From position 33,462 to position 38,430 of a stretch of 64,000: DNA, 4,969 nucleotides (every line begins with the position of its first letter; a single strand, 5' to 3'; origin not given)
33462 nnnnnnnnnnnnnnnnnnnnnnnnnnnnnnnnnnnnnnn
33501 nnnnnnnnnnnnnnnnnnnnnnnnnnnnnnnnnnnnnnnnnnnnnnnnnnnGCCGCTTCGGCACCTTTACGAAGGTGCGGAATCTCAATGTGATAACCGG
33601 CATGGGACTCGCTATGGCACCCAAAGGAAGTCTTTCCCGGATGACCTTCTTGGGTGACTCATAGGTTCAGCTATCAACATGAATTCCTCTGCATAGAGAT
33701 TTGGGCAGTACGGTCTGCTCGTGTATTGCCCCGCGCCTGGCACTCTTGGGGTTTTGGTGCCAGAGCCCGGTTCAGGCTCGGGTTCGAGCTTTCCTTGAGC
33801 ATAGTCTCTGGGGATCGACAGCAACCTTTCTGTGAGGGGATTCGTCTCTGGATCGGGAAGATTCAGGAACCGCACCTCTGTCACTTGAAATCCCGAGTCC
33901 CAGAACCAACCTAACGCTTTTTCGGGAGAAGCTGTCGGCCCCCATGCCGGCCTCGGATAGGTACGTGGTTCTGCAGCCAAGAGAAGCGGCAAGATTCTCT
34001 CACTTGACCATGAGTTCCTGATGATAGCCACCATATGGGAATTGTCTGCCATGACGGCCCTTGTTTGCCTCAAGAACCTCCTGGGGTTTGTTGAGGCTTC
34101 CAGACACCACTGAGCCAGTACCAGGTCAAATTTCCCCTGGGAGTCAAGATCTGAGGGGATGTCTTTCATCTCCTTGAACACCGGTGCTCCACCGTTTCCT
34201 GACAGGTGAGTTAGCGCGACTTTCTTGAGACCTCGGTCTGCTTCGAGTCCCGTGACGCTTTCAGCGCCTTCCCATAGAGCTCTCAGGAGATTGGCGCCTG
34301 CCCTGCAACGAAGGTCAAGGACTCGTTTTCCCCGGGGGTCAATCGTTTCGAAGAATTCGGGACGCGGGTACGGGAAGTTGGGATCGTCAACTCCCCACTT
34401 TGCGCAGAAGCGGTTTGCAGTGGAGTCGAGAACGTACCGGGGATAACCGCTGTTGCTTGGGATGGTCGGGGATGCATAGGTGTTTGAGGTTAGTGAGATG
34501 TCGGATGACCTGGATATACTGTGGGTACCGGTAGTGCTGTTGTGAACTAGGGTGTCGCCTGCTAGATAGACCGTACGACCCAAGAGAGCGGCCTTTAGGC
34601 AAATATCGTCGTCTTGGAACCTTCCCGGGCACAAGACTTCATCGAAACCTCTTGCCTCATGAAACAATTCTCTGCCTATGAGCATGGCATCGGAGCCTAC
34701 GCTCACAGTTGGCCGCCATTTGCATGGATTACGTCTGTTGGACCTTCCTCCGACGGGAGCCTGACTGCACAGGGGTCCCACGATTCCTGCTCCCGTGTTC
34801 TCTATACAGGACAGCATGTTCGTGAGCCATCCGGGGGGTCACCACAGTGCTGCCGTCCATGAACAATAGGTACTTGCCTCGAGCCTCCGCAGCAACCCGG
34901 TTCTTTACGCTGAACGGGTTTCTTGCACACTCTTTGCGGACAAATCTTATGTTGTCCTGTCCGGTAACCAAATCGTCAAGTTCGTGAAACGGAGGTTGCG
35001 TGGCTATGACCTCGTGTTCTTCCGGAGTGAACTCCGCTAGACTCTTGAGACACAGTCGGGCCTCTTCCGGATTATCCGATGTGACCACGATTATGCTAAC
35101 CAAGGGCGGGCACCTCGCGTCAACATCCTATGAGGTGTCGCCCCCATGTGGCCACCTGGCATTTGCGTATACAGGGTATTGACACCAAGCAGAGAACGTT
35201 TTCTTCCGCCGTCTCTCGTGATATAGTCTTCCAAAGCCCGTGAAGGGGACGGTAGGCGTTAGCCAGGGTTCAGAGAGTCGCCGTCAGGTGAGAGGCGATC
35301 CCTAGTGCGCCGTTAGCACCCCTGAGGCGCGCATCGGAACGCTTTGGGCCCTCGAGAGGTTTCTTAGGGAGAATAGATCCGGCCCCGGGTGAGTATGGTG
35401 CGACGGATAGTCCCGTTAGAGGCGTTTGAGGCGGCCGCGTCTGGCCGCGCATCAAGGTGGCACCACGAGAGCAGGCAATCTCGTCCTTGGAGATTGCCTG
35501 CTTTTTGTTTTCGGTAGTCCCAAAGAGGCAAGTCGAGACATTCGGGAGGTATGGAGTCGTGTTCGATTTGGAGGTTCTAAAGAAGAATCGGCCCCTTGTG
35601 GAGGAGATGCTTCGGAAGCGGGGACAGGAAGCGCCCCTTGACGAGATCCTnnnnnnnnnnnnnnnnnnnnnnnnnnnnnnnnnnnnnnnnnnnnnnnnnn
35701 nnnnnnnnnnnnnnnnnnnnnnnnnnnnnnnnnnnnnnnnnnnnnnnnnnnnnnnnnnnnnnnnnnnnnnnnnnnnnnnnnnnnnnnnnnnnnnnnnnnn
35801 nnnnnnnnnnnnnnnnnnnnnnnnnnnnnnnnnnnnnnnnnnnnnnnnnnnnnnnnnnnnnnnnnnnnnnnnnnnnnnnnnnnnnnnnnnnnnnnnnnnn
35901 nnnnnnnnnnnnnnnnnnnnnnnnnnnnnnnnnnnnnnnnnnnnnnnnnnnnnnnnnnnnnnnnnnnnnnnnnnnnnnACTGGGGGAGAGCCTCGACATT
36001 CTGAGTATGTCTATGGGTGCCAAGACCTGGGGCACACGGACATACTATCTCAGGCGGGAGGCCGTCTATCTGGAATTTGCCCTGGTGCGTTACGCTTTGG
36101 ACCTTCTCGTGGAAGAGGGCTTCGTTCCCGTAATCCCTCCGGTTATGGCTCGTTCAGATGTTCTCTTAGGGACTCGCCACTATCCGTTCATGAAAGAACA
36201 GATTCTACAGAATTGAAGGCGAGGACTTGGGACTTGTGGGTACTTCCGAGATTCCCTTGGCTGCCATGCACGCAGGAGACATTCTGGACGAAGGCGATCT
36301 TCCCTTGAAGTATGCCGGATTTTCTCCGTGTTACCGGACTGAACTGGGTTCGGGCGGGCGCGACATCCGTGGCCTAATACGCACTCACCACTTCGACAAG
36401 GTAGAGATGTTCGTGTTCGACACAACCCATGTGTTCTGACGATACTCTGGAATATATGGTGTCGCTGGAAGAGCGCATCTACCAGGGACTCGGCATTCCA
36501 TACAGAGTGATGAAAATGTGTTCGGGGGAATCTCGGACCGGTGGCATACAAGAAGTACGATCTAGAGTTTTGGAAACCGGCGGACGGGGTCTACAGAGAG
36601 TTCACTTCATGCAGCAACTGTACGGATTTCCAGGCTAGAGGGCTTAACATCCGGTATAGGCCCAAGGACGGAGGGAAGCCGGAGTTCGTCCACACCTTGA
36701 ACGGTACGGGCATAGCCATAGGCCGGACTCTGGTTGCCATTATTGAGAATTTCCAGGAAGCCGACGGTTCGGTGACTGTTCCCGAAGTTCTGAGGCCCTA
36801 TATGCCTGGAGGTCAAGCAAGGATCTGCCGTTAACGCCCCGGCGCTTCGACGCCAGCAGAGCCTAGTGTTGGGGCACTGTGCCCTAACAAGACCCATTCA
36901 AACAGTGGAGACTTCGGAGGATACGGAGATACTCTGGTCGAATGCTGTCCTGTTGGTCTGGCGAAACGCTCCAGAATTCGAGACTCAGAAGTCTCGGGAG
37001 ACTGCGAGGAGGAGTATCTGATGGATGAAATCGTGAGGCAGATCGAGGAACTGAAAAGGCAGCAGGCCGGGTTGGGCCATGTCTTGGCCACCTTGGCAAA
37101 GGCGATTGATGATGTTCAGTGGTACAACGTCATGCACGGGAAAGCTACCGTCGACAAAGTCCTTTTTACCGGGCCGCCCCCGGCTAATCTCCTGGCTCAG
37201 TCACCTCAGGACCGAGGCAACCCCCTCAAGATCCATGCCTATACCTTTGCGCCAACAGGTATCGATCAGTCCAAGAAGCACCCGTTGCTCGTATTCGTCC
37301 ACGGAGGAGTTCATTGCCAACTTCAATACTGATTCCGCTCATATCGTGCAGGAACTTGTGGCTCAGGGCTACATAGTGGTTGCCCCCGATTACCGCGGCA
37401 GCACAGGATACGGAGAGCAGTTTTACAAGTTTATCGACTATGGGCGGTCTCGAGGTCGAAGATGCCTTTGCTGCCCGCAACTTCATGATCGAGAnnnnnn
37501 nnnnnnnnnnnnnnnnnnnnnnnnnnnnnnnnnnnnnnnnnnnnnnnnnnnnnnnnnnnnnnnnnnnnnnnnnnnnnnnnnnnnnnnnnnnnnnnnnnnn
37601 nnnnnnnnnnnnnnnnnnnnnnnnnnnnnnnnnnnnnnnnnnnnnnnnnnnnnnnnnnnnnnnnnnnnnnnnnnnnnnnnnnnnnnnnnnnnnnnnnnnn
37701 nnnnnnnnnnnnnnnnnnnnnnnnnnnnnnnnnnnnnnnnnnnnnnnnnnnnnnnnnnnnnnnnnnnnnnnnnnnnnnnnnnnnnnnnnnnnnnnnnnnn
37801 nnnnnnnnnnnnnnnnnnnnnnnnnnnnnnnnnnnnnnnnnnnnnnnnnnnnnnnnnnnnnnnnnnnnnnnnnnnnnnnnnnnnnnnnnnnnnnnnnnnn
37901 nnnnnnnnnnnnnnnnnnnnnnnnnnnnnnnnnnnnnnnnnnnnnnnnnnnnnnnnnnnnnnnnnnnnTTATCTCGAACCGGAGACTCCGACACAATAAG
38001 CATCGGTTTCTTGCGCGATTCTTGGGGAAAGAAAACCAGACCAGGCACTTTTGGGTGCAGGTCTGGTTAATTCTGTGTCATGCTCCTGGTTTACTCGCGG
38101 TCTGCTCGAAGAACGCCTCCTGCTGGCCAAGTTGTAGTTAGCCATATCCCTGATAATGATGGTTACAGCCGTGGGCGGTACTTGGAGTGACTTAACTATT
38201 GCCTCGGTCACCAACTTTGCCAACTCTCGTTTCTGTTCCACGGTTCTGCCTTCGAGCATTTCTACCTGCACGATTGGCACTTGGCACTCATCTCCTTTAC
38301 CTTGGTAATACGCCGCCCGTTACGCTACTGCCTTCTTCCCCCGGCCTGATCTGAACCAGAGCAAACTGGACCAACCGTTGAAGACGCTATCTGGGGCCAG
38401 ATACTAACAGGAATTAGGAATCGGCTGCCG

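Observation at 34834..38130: Ten single-nucleotide +1 insertions confined to four adjacent genes (GT2-methyltransferase, serS, S9 peptidase, 4-OT tautomerase)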

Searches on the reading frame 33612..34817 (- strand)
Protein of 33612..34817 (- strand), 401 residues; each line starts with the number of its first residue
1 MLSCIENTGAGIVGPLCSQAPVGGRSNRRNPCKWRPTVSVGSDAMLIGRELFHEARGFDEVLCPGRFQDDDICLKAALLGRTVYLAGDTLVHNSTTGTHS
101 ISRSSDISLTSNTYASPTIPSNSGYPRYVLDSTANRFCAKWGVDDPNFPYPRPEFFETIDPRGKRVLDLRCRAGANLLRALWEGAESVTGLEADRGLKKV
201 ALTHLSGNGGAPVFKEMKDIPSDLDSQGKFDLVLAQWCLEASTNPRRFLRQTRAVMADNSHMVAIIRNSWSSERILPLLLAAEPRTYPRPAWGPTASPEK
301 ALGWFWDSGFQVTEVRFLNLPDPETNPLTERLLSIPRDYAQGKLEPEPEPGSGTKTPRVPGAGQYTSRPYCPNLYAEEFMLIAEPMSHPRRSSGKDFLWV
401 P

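Call 20: find_encoding_contigs(protein=window:33612-34817:-, flank=10000, max_places=10)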
Protein window:33612-34817:- (401 aa): no gene with exactly this product is on record in the collection.

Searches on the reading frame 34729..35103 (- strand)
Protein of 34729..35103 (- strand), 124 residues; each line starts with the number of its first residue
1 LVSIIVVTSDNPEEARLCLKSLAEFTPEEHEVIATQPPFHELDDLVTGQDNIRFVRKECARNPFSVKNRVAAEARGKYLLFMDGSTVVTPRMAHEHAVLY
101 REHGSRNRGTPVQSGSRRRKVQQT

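Call 38: find_encoding_contigs(protein=window:34729-35103:-, flank=3000, max_places=5)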
Protein window:34729-35103:- (124 aa): no gene with exactly this product is on record in the collection.

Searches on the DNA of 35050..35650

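Call 7: search_rna_families(source=window, start=35050, end=35650, threshold=evalue, max_evalue=1, show_alignments=2)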
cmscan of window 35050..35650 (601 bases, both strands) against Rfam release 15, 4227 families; matches with E-value up to 1: 1.
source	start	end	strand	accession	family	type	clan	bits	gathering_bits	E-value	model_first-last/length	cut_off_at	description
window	35231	35491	+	RF00230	T-box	Cis-reg; leader;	-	88.8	93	5.4e-20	1-219/219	no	T-box leader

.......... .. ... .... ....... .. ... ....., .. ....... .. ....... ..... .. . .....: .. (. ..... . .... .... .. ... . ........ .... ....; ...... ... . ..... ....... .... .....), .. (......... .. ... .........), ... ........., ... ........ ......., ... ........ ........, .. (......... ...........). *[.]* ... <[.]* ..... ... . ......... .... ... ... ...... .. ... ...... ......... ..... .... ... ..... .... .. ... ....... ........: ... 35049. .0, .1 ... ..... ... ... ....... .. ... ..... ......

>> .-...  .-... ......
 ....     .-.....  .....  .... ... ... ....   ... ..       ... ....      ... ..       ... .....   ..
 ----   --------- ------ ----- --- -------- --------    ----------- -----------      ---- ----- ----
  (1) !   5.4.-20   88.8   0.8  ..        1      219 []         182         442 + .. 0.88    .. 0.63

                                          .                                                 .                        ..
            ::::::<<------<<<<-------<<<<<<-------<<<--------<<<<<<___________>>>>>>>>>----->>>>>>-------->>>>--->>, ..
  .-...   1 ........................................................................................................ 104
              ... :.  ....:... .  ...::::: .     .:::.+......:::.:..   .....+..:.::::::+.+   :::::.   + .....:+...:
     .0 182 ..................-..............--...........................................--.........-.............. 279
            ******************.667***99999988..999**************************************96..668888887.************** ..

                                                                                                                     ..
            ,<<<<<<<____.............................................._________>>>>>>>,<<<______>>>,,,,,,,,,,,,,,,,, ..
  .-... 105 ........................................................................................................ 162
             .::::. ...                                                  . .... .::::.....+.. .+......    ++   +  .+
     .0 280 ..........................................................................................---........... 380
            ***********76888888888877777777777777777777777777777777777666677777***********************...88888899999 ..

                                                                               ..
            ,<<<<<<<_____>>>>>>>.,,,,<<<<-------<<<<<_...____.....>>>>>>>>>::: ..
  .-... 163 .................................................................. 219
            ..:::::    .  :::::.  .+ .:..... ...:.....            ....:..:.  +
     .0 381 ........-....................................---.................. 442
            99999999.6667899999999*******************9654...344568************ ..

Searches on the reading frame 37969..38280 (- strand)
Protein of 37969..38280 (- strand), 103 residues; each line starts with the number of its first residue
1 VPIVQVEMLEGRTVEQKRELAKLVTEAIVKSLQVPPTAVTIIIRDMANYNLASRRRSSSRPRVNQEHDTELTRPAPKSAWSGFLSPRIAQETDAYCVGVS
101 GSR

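Call 19: find_encoding_contigs(protein=window:37969-38280:-, flank=10000, max_places=10)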
Protein window:37969-38280:- (103 aa): no gene with exactly this product is on record in the collection.
